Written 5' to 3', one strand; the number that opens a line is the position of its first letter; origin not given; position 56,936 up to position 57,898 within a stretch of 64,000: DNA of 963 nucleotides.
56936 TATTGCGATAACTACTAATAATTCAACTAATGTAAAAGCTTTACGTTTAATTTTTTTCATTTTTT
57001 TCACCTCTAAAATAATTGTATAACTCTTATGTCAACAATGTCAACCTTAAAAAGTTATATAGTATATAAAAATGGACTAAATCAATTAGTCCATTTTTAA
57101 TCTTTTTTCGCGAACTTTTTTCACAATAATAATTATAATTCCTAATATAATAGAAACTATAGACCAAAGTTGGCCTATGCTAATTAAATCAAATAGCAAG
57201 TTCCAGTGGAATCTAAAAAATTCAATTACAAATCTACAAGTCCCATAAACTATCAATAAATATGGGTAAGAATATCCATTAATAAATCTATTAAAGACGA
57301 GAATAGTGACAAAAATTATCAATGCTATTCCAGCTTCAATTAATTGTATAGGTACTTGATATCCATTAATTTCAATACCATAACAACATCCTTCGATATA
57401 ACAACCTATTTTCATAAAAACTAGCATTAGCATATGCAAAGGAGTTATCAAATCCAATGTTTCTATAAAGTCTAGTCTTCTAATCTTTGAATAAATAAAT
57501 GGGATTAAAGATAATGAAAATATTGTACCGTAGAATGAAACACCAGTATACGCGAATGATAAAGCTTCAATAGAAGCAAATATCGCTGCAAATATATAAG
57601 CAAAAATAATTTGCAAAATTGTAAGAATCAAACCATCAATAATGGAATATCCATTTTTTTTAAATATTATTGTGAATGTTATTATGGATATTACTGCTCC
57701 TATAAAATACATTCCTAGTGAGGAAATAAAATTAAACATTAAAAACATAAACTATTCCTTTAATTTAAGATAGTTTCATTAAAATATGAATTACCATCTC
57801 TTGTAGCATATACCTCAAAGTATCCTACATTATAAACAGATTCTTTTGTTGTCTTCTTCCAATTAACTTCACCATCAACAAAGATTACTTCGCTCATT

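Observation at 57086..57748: Divergent Lgt-family (prolipoprotein diacylglyceryl transferase-like) membrane protein co-transcribed with the giant pilin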

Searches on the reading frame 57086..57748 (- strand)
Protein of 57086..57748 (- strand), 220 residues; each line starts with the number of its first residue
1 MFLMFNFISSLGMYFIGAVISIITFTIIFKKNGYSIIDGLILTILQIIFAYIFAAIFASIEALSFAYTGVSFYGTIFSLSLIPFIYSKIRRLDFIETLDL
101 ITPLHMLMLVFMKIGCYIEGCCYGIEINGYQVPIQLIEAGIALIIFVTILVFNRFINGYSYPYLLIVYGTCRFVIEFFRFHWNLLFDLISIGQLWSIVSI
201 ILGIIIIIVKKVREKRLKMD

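Call 3: search_protein_families(library=pfam, proteins=[window:57086-57748:-], max_evalue=1)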
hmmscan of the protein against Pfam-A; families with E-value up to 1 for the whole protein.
window:57086-57748:- (220 aa): 1 family
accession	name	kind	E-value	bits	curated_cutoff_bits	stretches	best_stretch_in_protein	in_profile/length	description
PF01790.23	LGT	-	2.8e-21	76.4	24.9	1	13-209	17-240/240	Prolipoprotein diacylglyceryl transferase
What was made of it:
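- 57086..57748 (-): Short (220 aa), head-less, Cys-signature Lgt-family membrane protein (GenBank MDY4788922.1). Pfam LGT at 76.4 bits (call 3).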

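Call 4: search_protein_families(library=ncbifam, proteins=[window:57086-57748:-], max_evalue=1)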
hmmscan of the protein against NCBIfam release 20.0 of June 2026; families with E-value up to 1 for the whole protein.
window:57086-57748:- (220 aa): 3 families
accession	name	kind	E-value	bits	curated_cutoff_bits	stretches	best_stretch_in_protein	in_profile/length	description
NF000778.0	PRK00052.3-4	equivalog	1.6e-15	57.4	334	2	62-128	78-144/252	prolipoprotein diacylglyceryl transferase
TIGR00544.1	lgt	equivalog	1.2e-08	34.7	118.9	2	128-216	180-275/280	prolipoprotein diacylglyceryl transferase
NF000784.0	PRK00052.4-5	subfamily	0.0016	17.6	409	1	56-121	73-138/298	prolipoprotein diacylglyceryl transferase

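Call 5: search_solved_structures(query=window:57086-57748:-, max_evalue=10, show_alignments=3)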
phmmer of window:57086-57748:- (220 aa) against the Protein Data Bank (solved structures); distinct sequences matched with E-value up to 10: 1.
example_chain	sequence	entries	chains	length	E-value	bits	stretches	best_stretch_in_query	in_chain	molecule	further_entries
5azb_A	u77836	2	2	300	6e-06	29.8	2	135-208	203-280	Prolipoprotein diacylglyceryl transferase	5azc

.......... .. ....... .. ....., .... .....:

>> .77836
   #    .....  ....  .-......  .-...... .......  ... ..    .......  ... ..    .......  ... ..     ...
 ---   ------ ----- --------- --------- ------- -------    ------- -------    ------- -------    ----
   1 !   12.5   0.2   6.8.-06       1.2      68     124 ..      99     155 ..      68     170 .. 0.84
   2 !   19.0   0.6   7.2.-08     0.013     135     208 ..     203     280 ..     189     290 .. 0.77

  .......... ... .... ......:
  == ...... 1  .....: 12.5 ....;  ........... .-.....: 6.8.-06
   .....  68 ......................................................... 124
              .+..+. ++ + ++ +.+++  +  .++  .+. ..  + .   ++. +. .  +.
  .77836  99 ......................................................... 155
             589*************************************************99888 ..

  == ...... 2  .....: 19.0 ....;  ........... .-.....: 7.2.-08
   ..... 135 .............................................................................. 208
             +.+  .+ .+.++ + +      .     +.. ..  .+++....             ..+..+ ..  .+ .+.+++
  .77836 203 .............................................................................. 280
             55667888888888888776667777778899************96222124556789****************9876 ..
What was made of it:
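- On Bona fide Lgt enzyme: The sequence reads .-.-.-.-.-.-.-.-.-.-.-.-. (call 5).
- Checked: Its only PDB sequence relative is E. coli Lgt 5azb/5azc (E=6e-6, call 5). The HMMER alignment reproduces them: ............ aligns with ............, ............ with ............, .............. with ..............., and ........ with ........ (call 5).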

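Call 6: find_homologous_proteins(query=window:57086-57748:-, max_evalue=0.001)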
Query window:57086-57748:- (220 aa): 24 proteins with E <= 0.001 among 951 candidates.
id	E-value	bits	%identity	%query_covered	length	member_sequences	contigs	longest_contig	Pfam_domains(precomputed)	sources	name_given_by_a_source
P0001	4.6e-131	454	100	100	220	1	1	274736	PF01790.24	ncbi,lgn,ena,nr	ncbi:MAG: prolipoprotein diacylglyceryl transferase [Bacilli bacterium]|nr:prolipoprotein diacylglyc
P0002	2.8e-79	284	65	99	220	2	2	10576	PF01790.24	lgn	-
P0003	5.8e-78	280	66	99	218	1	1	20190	PF01790.24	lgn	-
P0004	6.6e-66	241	57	100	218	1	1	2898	PF01790.24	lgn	-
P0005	3.0e-9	55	31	72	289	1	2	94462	PF01790.24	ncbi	-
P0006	2.1e-8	53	30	72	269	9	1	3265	PF01790.24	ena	-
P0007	6.5e-8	51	31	72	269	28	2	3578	PF01790.24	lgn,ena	-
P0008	3.0e-7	49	31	46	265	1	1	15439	PF01790.24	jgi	jgi:phosphatidylglycerol---prolipoprotein diacylglyceryl transferase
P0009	3.6e-7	49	30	65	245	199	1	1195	PF01790.24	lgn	-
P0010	1.3e-6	47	36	30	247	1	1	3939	PF01790.24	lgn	-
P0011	1.9e-6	46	28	53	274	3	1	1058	PF01790.24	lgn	-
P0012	4.8e-6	45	32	62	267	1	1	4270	PF01790.24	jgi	jgi:phosphatidylglycerol---prolipoprotein diacylglyceryl transferase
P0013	1.0e-5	44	31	70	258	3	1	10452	PF01790.24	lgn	-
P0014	1.1e-5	44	31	80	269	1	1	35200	PF01790.24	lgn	-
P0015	1.5e-5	43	25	76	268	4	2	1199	PF01790.24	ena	-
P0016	1.5e-5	43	29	71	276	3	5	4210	PF01790.24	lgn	-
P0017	4.0e-5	42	31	70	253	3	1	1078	PF01790.24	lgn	-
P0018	4.4e-5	42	26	68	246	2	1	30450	PF01790.24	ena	-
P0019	6.1e-5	41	29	61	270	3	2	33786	PF01790.24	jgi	jgi:phosphatidylglycerol---prolipoprotein diacylglyceryl transferase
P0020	1.4e-4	40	30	75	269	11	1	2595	PF01790.24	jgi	jgi:phosphatidylglycerol:prolipoprotein diacylglycerol transferase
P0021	6.6e-4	38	36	40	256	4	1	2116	PF01790.24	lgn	-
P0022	6.8e-4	38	28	96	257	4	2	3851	PF01790.24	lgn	-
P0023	9.0e-4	38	29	66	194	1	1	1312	PF01790.24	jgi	jgi:phosphatidylglycerol:prolipoprotein diacylglycerol transferase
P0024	9.5e-4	37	29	61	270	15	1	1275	PF01790.24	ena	-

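Call 9: find_encoding_contigs(protein=P0003, flank=10000, max_places=3)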
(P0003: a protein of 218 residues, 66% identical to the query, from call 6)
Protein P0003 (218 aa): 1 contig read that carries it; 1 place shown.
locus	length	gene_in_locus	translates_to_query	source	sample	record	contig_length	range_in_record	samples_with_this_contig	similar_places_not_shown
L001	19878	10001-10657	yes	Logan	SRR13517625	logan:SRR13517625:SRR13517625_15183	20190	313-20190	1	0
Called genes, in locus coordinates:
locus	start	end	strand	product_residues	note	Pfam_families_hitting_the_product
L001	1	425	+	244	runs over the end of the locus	?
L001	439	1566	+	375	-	PF00483:NTP_transferase, PF25084:LbH_EIF2B (weak), PF24894:Hexapep_GlmU, PF25087:GMPPB_C (weak)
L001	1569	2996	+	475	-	PF08323:Glyco_transf_5, PF13439:Glyco_transf_4 (weak), PF00534:Glycos_transf_1, PF13692:Glyco_trans_1_4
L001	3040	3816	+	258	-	-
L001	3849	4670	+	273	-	PF02517:Rce1-like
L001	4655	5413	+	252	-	PF03009:GDPD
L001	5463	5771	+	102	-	PF00085:Thioredoxin, PF13098:Thioredoxin_2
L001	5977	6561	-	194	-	-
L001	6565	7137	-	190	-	PF00156:Pribosyltran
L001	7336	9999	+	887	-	PF07963:N_methyl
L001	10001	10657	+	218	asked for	PF01790:LGT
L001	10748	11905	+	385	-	PF07963:N_methyl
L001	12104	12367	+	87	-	-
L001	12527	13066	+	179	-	-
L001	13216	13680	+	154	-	PF07963:N_methyl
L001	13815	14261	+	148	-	PF07963:N_methyl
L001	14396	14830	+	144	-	-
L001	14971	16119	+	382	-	-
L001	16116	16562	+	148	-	PF07963:N_methyl (weak)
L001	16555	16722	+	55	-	-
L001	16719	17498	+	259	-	PF06750:A24_N_bact, PF01478:Peptidase_A24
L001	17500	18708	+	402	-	PF00482:T2SSF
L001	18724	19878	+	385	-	?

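Call 10: find_encoding_contigs(protein=P0002, flank=10000, max_places=3)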
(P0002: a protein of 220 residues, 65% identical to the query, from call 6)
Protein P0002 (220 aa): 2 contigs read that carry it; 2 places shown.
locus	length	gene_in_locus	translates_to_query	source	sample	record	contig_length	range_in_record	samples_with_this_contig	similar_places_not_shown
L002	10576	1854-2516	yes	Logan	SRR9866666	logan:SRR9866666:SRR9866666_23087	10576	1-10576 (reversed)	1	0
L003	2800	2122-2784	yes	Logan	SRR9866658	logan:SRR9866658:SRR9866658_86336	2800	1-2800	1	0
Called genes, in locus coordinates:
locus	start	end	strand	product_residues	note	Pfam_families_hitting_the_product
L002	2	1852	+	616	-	?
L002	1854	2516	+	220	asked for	PF01790:LGT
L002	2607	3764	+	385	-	PF07963:N_methyl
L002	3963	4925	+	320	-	-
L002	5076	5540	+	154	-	PF07963:N_methyl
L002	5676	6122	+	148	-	PF07963:N_methyl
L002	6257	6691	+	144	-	-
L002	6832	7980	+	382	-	-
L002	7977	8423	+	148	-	PF07963:N_methyl (weak)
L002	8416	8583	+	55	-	-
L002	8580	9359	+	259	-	PF06750:A24_N_bact, PF01478:Peptidase_A24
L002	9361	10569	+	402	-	PF00482:T2SSF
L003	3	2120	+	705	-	?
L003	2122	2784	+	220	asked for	PF01790:LGT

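Call 11: find_encoding_contigs(protein=P0004, flank=10000, max_places=3)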
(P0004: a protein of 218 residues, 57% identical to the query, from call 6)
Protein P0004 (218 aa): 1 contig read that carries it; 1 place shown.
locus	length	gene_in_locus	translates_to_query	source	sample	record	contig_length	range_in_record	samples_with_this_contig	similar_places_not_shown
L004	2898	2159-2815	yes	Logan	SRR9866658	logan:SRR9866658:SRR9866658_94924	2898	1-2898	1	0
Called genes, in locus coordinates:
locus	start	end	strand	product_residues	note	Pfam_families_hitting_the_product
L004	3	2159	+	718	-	?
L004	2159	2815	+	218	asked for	PF01790:LGT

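Call 12: find_encoding_contigs(protein=P0005, flank=8000, max_places=2)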
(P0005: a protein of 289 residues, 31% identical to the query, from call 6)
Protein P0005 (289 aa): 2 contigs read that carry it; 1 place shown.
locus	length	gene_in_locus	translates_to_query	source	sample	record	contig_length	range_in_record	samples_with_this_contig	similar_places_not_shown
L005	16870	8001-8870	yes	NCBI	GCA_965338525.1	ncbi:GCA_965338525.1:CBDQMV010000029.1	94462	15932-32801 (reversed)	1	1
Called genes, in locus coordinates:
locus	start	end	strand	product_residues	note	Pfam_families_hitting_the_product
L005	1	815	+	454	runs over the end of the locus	PF01637:ATPase_2, PF05621:TniB (faint), PF13191:AAA_16 (weak), PF13173:AAA_14 (weak), PF13401:AAA_22 (weak), PF03008:DUF234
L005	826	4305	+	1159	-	PF01751:Toprim (weak), PF01131:Topoisom_bac, PF13101:DUF3945 (faint), PF13342:Toprim_Crpt, PF13351:DUF4099 (faint), PF13342:Toprim_Crpt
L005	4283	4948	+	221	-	PF25084:LbH_EIF2B (weak), PF25087:GMPPB_C, PF00132:Hexapep (weak)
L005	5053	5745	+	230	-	-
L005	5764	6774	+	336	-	PF14057:GGGtGRT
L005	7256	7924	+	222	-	-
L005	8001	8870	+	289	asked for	PF01790:LGT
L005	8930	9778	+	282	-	PF01522:Polysacc_deac_1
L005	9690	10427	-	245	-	PF04973:NMN_transporter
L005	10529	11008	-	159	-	-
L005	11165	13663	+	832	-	PF02574:S-methyl_trans, PF00809:Pterin_bind, PF02607:B12-binding_2, PF02310:B12-binding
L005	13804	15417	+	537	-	PF02776:TPP_enzyme_N, PF00205:TPP_enzyme_M, PF02775:TPP_enzyme_C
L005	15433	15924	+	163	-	PF01842:ACT, PF22629:ACT_AHAS_ss, PF13710:ACT_5, PF10369:ALS_ss_C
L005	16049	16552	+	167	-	PF01842:ACT, PF22629:ACT_AHAS_ss, PF13710:ACT_5, PF10369:ALS_ss_C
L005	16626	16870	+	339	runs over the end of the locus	PF00670:AdoHcyase_NAD (weak), PF02826:2-Hacid_dh_C (weak), PF03446:NAD_binding_2 (weak), PF03807:F420_oxidored (weak), PF07991:KARI_N, PF01450:KARI_C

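Call 20: search_protein_representatives(protein=window:57086-57748:-)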
Query: 220 residues. Proteins with E-value up to 0.001 (for the whole library): 2458; up to 1e-10: 321; up to 1e-30: 1. The best 150 are listed.
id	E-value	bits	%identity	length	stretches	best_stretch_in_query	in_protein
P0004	2.1e-66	240.6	58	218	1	1-211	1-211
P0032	3.4e-22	96.1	37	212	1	37-214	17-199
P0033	3.6e-20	89.5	30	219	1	15-213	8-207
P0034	1.6e-19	87.3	33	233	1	30-212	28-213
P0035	2.3e-19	86.8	35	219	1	12-215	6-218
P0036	2.4e-19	86.8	31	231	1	12-219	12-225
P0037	3.8e-19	86.1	38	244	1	9-216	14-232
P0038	1.1e-18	84.6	35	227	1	13-215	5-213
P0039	2.0e-18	83.8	35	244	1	6-216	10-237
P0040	2.7e-18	83.4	35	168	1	67-216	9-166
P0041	3.8e-18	82.8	33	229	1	4-206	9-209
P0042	5.2e-18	82.4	34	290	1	1-216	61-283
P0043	6.2e-18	82.2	31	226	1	15-211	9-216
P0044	6.3e-18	82.1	32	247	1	7-207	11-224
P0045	8.6e-18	81.7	34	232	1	10-215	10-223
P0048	1.5e-17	80.9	37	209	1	51-213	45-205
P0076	4.7e-16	76.0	31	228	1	37-213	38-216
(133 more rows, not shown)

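Call 27: find_homologous_proteins(query=A1, max_evalue=1e-10)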
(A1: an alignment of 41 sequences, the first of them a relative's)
Query A1 (41 sequences) (220 aa, profile of the alignment): 187 proteins with E <= 1e-10 among 8000 candidates; the best 120 are listed.
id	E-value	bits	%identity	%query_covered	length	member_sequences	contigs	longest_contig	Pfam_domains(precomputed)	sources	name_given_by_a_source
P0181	2.9e-69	251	32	91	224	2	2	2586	PF01790.24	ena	-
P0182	2.4e-68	248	33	70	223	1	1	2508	PF01790.24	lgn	-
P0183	3.1e-68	248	30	88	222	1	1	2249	PF01790.24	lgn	-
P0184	6.2e-68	247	34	67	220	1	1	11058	PF01790.24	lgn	-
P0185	1.4e-67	246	29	91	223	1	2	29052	PF01790.24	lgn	-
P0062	1.6e-67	246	28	71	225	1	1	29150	PF01790.24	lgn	-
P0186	2.8e-67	245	33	86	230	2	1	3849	PF01790.24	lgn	-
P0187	4.6e-67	244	33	70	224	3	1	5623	PF01790.24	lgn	-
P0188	5.2e-67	244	34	67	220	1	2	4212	PF01790.24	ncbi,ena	-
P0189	5.8e-67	244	36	68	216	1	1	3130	PF01790.24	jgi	jgi:prolipoprotein diacylglyceryltransferase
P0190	7.0e-67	243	31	91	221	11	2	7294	PF01790.24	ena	-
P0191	1.0e-66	243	31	68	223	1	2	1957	PF01790.24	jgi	-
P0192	1.5e-66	242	32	90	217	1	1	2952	PF01790.24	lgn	-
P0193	1.5e-66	242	36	68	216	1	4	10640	PF01790.24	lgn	-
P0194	2.1e-66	242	31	66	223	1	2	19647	PF01790.24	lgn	-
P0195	3.0e-66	241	32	68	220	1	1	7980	PF01790.24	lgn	-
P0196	3.9e-66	241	29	84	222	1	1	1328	PF01790.24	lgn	-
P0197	4.0e-66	241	34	69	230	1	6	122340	PF01790.24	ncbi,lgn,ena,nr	ncbi:MAG: prolipoprotein diacylglyceryl transferase [Oscillospiraceae bacterium]|nr:prolipoprotein d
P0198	4.5e-66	241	35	68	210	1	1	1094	PF01790.24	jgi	jgi:prolipoprotein diacylglyceryltransferase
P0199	8.7e-66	240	27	90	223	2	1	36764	PF01790.24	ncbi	-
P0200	9.2e-66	240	35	71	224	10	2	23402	PF01790.24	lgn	-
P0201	9.9e-66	240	30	86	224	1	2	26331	PF01790.24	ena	-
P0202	1.7e-65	239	31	82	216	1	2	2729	PF01790.24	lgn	-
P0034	1.7e-65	239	32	81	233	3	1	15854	PF01790.24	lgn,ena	-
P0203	1.9e-65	239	30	98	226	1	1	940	PF01790.24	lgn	-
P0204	2.5e-65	238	35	66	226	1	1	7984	PF01790.24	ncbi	-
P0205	2.6e-65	238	28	91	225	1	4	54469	PF01790.24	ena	-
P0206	3.2e-65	238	33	90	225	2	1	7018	PF01790.24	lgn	-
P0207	5.1e-65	237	31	93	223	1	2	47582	PF01790.24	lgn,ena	-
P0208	5.9e-65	237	29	91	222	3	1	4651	PF01790.24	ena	-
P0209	7.9e-65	237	29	93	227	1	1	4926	PF01790.24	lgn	-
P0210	1.0e-64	236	32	92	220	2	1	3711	PF01790.24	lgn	-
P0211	1.0e-64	236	28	91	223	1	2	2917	PF01790.24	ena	-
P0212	1.0e-64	236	31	68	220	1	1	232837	PF01790.24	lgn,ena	-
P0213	1.0e-64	236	30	91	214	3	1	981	PF01790.24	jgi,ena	-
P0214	1.3e-64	236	32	83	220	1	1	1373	PF01790.24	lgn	-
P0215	3.0e-64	235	30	69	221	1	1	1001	PF01790.24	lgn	-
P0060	3.1e-64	235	29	93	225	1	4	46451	PF01790.24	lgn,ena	-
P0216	3.9e-64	234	31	93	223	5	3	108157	PF01790.24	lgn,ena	-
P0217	4.5e-64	234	30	90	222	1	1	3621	PF01790.24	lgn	-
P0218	4.5e-64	234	27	92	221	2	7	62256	PF01790.24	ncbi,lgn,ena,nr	ncbi:MAG: prolipoprotein diacylglyceryl transferase [Clostridia bacterium]|nr:prolipoprotein diacylg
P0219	5.6e-64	234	30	93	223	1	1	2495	PF01790.24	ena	-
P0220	7.9e-64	233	32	91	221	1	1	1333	PF01790.24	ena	-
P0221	1.0e-63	233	33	65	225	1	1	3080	PF01790.24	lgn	-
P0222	1.1e-63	233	32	87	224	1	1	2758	PF01790.24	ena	-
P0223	1.2e-63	233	34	81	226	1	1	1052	PF01790.24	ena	-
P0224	1.2e-63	233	28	70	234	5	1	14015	PF01790.24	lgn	-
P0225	1.3e-63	233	28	69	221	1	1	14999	PF01790.24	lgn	-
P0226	1.4e-63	233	30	68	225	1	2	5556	PF01790.24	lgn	-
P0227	1.9e-63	232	30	91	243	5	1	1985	PF01790.24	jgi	jgi:prolipoprotein diacylglyceryltransferase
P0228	2.2e-63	232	31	91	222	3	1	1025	PF01790.24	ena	-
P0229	2.3e-63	232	29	92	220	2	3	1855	PF01790.24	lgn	-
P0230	2.4e-63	232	32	66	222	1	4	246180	PF01790.24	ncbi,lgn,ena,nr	ncbi:MAG: prolipoprotein diacylglyceryl transferase [Oscillospiraceae bacterium]|nr:prolipoprotein d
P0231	2.9e-63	232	31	85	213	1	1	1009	PF01790.24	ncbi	-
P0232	3.1e-63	232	32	67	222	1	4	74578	PF01790.24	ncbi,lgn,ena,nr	ncbi:MAG: prolipoprotein diacylglyceryl transferase [Clostridia bacterium]|nr:prolipoprotein diacylg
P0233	3.6e-63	231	32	67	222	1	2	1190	PF01790.24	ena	-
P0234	3.9e-63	231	30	85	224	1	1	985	PF01790.24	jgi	jgi:prolipoprotein diacylglyceryltransferase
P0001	5.0e-63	231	100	100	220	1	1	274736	PF01790.24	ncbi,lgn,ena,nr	ncbi:MAG: prolipoprotein diacylglyceryl transferase [Bacilli bacterium]|nr:prolipoprotein diacylglyc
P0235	5.4e-63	231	34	82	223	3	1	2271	PF01790.24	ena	-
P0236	6.4e-63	230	35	68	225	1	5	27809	PF01790.24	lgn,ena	-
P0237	1.1e-62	230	34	69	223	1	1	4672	PF01790.24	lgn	-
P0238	1.3e-62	229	32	91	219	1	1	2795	PF01790.24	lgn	-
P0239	1.4e-62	229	31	81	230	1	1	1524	PF01790.24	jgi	-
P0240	1.5e-62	229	29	91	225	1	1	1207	PF01790.24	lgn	-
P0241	1.6e-62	229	29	93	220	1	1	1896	PF01790.24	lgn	-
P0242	1.8e-62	229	32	66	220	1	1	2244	PF01790.24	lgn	-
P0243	1.8e-62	229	32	67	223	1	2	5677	PF01790.24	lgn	-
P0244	1.9e-62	229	26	68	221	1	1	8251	PF01790.24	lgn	-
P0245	2.2e-62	229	30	80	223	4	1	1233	PF01790.24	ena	-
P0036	2.6e-62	228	29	95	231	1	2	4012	PF01790.24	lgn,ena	-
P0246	3.1e-62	228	29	70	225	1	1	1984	PF01790.24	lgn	-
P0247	3.7e-62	228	30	90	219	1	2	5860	PF01790.24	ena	-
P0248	4.3e-62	228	30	92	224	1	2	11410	PF01790.24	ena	-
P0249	4.9e-62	228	27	93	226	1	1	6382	PF01790.24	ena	-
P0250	5.4e-62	227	35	82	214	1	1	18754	PF01790.24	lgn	-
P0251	5.6e-62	227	28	80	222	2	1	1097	PF01790.24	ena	-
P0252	6.7e-62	227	27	89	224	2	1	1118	PF01790.24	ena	-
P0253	7.0e-62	227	32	91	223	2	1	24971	PF01790.24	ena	-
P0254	9.3e-62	227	27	83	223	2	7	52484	PF01790.24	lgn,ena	-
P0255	1.0e-61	227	30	85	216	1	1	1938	PF01790.24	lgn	-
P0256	1.5e-61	226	29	81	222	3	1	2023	PF01790.24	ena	-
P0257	1.5e-61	226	33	82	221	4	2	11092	PF01790.24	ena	-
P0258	1.9e-61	226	36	70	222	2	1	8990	PF01790.24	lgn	-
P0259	2.9e-61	225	31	80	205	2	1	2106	PF01790.24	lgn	-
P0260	3.1e-61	225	27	81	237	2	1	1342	PF01790.24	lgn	-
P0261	4.4e-61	224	36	82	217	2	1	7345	PF01790.24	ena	-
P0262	4.7e-61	224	34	80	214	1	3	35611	PF01790.24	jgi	-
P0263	4.7e-61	224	27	85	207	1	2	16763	PF01790.24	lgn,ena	-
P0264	5.5e-61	224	30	68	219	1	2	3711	PF01790.24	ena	-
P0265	9.9e-61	223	30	90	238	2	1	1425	PF01790.24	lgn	-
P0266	1.1e-60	223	34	64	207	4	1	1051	PF01790.24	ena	-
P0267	1.1e-60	223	32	79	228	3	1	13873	PF01790.24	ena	-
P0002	1.2e-60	223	65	99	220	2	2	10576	PF01790.24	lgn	-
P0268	1.4e-60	223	33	68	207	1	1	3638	PF01790.24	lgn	-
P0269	1.5e-60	223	33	71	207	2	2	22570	PF01790.24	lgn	-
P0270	2.0e-60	222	34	85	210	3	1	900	PF01790.24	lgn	-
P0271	2.3e-60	222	26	67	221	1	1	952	PF01790.24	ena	-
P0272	2.3e-60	222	30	67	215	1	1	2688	PF01790.24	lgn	-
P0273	2.5e-60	222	32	91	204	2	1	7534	PF01790.24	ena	-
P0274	3.1e-60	222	34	68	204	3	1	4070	PF01790.24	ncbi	-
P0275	3.3e-60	222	27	82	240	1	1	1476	PF01790.24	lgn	-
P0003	3.5e-60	222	66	99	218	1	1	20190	PF01790.24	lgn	-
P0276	6.0e-60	221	30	86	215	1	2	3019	PF01790.24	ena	-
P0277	7.1e-60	221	29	58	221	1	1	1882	PF01790.24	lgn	-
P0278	7.8e-60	220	28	78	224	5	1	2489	PF01790.24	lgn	-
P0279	7.9e-60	220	30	84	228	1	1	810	PF01790.24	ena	-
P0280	1.1e-59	220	27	93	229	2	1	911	PF01790.24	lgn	-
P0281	2.2e-59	219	28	94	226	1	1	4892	PF01790.24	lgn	-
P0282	2.4e-59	219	25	68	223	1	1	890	PF01790.24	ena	-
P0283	2.5e-59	219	28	90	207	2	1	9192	PF01790.24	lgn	-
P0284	3.1e-59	218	33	69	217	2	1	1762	PF01790.24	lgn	-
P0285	1.1e-58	217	30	67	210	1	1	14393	PF01790.24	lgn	-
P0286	2.3e-58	216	32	79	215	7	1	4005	PF01790.24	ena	-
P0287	2.8e-58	215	31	70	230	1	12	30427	PF01790.24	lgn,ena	-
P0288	3.7e-58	215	28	63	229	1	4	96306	PF01790.24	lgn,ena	-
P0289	4.8e-58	215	28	68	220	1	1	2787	PF01790.24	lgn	-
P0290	5.4e-58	214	27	69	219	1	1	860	PF01790.24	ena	-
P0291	7.2e-58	214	34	70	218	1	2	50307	PF01790.24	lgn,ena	-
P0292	8.1e-58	214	29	79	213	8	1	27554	PF01790.24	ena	-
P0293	1.6e-57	213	35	68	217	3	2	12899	PF01790.24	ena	-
